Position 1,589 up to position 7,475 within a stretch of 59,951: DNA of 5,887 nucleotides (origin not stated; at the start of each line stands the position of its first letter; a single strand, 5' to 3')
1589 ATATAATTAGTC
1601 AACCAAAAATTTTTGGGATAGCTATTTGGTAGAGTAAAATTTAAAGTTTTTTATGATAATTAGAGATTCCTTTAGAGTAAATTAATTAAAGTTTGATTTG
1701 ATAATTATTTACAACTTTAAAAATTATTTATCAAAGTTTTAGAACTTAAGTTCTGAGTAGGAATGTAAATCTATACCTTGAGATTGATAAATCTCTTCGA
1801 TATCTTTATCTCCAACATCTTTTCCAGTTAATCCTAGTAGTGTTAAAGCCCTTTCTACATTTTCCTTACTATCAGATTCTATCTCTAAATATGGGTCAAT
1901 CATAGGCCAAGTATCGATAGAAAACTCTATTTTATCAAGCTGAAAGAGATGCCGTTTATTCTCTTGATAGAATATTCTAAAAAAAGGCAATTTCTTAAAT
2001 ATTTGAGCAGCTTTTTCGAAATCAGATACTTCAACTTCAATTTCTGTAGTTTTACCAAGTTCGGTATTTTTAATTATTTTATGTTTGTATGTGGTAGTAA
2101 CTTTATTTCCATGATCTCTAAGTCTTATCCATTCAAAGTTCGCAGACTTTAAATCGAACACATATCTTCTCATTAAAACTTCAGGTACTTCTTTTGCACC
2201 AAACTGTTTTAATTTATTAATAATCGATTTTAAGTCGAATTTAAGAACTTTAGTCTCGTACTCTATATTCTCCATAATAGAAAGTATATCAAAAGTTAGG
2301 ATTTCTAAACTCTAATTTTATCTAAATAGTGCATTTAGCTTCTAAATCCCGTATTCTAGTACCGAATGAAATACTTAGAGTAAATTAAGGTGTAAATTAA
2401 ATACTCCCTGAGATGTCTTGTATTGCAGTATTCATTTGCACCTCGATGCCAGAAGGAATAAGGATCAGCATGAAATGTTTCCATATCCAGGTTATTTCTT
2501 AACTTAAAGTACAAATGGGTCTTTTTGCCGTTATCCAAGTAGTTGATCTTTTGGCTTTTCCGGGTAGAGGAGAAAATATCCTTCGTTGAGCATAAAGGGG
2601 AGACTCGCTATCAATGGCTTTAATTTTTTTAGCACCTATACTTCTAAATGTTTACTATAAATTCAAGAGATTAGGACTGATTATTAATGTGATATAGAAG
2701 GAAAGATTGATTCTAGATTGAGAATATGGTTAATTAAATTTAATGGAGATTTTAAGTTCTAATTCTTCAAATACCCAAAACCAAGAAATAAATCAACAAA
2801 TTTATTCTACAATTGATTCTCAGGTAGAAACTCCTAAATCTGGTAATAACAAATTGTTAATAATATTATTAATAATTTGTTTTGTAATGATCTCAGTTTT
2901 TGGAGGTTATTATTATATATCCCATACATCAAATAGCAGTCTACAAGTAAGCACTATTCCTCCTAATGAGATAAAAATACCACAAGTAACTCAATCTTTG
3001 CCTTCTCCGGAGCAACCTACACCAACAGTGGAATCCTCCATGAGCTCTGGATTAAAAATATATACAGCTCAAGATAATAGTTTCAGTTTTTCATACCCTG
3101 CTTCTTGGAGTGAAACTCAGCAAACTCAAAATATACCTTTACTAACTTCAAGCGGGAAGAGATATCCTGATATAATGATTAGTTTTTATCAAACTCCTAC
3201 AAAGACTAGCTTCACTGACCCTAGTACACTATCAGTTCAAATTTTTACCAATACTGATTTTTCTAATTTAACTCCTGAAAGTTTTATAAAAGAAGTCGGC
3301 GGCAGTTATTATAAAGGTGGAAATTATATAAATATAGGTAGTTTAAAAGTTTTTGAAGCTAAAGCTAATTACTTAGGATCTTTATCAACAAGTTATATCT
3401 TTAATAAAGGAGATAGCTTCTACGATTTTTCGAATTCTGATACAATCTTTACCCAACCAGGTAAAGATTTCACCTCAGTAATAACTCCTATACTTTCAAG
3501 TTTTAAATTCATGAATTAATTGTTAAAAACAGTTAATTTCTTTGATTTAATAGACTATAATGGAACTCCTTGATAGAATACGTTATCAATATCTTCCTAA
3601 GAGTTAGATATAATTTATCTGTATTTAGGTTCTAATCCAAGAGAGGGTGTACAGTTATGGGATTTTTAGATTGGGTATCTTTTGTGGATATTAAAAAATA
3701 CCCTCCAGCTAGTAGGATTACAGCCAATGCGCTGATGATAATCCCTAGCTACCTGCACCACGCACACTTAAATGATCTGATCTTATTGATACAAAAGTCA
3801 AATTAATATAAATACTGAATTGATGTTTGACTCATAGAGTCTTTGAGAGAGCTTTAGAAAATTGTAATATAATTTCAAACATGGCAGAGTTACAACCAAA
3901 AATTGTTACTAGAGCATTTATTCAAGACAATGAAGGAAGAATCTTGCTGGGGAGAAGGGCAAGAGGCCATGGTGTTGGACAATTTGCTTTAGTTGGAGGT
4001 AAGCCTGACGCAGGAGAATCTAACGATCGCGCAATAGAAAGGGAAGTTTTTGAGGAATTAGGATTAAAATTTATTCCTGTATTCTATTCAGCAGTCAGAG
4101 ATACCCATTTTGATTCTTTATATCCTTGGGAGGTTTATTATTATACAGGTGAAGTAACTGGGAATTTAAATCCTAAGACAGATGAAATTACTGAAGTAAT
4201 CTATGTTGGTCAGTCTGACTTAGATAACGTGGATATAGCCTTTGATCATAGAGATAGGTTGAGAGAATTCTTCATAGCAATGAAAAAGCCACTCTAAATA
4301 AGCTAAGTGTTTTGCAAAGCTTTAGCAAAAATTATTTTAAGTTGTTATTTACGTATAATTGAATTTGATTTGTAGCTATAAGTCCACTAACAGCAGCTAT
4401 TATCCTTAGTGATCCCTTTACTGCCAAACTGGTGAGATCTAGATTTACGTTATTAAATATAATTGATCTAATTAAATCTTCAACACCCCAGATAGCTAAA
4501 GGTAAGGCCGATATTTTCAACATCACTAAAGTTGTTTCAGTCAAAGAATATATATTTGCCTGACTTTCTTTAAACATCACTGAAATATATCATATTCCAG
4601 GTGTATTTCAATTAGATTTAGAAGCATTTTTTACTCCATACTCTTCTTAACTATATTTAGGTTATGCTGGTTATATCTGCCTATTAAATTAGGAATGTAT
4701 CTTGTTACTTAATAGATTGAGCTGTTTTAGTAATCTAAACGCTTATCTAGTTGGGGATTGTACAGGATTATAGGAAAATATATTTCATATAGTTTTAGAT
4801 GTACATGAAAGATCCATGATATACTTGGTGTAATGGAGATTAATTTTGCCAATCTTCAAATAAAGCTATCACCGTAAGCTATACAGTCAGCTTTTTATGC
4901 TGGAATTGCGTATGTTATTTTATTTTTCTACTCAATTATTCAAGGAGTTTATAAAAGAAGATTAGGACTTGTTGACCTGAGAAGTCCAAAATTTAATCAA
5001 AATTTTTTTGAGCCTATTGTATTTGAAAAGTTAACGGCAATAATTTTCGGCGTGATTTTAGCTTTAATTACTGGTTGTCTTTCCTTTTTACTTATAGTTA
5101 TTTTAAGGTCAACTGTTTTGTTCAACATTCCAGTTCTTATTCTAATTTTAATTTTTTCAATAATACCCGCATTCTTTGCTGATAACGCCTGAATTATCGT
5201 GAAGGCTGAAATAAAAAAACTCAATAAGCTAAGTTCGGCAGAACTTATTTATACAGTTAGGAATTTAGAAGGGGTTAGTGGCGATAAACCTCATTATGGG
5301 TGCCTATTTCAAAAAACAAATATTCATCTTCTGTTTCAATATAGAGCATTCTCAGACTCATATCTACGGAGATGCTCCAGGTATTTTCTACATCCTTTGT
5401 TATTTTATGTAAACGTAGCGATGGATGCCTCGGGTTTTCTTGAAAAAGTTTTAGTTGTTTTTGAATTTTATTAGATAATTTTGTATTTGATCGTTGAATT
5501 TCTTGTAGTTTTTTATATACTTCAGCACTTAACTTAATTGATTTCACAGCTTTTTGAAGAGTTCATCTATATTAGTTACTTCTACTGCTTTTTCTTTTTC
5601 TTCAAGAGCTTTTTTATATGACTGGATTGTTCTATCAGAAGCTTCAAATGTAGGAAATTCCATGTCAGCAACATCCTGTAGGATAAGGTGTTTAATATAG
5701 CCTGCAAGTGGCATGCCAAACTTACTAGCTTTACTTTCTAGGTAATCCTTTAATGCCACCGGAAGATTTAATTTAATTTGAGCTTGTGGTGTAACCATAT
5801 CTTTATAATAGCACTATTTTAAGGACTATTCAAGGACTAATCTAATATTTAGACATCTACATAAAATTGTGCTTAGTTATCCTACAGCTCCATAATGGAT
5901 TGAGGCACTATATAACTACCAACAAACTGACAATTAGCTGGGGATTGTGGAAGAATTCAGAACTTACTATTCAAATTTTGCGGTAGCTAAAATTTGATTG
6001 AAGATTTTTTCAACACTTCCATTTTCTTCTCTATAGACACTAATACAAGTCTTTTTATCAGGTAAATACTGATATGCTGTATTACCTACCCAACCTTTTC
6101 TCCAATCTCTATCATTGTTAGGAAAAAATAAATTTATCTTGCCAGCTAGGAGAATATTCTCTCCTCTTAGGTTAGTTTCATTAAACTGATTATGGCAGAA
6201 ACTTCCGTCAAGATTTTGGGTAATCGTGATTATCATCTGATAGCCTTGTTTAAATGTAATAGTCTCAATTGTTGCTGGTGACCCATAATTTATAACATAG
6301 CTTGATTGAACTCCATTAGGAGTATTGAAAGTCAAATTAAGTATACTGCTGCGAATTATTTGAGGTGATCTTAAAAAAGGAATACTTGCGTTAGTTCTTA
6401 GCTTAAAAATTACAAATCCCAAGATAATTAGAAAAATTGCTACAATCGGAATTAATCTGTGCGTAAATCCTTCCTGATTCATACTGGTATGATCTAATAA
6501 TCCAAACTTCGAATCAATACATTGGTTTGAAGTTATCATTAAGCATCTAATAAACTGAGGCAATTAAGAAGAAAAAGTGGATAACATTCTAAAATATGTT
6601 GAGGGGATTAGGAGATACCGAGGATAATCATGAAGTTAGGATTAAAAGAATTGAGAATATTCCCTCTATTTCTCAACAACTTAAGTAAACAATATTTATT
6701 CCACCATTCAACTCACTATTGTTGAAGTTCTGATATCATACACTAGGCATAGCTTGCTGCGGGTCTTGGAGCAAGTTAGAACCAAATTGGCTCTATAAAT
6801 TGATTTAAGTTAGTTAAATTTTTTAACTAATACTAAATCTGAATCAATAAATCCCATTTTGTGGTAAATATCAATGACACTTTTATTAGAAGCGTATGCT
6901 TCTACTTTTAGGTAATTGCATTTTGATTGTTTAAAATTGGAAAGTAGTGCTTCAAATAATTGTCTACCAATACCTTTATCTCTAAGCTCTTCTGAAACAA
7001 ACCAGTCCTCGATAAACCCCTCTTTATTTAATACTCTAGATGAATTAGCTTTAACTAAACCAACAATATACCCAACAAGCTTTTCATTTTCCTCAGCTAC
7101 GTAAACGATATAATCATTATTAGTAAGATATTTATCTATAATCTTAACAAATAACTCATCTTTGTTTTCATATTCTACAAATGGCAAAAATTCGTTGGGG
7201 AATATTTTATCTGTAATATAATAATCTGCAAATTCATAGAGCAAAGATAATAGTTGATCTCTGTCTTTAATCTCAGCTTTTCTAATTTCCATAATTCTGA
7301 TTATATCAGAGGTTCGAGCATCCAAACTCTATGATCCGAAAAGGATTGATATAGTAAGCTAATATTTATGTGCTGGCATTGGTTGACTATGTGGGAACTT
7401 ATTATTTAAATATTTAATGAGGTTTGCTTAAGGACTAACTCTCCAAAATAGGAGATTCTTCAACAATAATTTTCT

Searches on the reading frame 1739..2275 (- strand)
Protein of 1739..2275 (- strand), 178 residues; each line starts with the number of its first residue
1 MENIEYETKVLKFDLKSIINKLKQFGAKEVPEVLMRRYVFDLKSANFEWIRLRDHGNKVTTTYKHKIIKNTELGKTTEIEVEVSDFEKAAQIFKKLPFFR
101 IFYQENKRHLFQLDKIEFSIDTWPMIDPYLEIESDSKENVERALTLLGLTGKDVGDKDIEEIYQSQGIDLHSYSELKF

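Call 69: search_protein_families(library=pfam, proteins=[window:1739-2275:-], max_evalue=0.001)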
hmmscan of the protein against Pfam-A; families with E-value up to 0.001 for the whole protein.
window:1739-2275:- (178 aa): 1 family
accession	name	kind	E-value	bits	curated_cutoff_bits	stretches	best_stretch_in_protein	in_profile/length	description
PF01928.26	CYTH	-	1.5e-09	38.4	23.2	1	3-145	1-158/179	CYTH domain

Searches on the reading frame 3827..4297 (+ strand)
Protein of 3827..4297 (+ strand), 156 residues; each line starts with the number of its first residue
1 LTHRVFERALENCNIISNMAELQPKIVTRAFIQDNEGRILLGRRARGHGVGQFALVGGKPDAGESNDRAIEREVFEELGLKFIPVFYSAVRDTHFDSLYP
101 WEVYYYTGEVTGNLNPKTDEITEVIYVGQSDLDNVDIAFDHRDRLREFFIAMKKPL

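Call 69: search_protein_families(library=pfam, proteins=[window:3827-4297:+], max_evalue=0.001)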
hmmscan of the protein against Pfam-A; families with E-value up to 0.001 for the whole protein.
window:3827-4297:+ (156 aa): 1 family
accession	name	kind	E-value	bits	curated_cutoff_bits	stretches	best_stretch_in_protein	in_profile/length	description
PF00293.34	NUDIX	-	1.8e-16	60.8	21.1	1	27-143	5-129/134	NUDIX domain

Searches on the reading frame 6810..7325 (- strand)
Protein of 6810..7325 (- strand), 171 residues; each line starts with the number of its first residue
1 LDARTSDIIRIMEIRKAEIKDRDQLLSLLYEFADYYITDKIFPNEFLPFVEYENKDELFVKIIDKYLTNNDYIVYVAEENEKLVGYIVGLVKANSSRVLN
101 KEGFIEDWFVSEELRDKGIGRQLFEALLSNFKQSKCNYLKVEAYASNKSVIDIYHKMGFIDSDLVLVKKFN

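Call 69: search_protein_families(library=pfam, proteins=[window:6810-7325:-], max_evalue=0.001)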
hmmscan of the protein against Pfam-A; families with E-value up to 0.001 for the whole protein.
window:6810-7325:- (171 aa): 6 families
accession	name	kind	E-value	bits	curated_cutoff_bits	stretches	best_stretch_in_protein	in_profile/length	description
PF00583.31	Acetyltransf_1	-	1.7e-16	60.9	20.7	1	54-159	17-116/116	Acetyltransferase (GNAT) family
PF13673.13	Acetyltransf_10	-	4.7e-15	56.1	23.6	1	63-164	22-112/128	Acetyltransferase (GNAT) domain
PF13508.13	Acetyltransf_7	-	5.5e-13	49.5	27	1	71-160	2-83/84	Acetyltransferase (GNAT) domain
PF13420.13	Acetyltransf_4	-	4.2e-09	37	24.3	1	46-159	24-134/155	Acetyltransferase (GNAT) domain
PF13302.13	Acetyltransf_3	-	0.00023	22.3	25.4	1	15-159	5-137/138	Acetyltransferase (GNAT) domain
PF08445.16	FR47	-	0.00047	20.5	22.1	1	95-161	14-79/86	FR47-like protein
